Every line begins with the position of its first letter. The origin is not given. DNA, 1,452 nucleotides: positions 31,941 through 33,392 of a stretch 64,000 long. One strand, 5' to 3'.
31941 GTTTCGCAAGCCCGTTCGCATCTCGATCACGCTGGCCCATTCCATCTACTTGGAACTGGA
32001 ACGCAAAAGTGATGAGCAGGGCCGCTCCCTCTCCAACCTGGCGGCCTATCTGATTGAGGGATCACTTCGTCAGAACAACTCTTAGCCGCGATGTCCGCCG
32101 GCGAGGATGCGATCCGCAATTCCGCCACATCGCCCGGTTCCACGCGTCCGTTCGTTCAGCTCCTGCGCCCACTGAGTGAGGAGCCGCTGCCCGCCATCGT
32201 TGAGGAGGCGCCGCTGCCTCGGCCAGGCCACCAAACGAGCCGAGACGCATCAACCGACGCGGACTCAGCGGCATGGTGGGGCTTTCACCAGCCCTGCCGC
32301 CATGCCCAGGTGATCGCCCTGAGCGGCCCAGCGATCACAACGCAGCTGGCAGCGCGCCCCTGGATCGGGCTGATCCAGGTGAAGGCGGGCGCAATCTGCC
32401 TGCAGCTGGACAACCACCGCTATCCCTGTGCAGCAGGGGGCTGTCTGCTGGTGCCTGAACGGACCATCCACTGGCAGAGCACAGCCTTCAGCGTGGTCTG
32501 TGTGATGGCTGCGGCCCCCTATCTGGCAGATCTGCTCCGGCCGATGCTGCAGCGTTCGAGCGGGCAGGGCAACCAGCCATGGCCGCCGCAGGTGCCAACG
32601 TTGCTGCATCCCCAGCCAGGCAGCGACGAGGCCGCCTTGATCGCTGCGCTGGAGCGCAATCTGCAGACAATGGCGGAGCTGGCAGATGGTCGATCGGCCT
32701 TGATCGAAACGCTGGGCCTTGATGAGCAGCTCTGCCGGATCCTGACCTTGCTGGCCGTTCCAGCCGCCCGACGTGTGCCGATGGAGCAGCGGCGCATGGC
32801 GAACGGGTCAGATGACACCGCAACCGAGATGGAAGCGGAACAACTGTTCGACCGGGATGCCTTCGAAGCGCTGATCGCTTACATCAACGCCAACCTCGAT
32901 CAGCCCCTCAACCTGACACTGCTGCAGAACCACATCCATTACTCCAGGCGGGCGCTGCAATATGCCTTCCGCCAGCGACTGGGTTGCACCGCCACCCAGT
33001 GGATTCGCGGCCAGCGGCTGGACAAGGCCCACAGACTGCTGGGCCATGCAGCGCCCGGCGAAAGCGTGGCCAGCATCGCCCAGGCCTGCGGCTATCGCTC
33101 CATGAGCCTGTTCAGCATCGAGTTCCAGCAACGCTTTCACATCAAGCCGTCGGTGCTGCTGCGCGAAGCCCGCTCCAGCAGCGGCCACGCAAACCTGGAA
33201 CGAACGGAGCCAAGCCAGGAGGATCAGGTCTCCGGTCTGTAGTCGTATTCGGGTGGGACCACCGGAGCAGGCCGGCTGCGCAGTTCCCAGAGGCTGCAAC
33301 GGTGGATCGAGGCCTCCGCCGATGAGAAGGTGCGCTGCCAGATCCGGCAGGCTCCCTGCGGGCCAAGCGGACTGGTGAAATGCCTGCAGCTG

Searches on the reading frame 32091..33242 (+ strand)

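Call 3: search_protein_families(library=pfam, proteins=[window:32091-33242:+], max_evalue=0.01)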
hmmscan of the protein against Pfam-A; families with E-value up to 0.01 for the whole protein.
window:32091-33242:+ (383 aa): 2 families
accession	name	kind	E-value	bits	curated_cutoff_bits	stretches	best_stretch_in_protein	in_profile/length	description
PF12833.13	HTH_18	-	1.1e-18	67.8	33.6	1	280-358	3-79/80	Helix-turn-helix domain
PF00165.29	HTH_AraC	-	1.4e-10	41.5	26.6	2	267-306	3-42/42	Bacterial regulatory helix-turn-helix proteins, AraC family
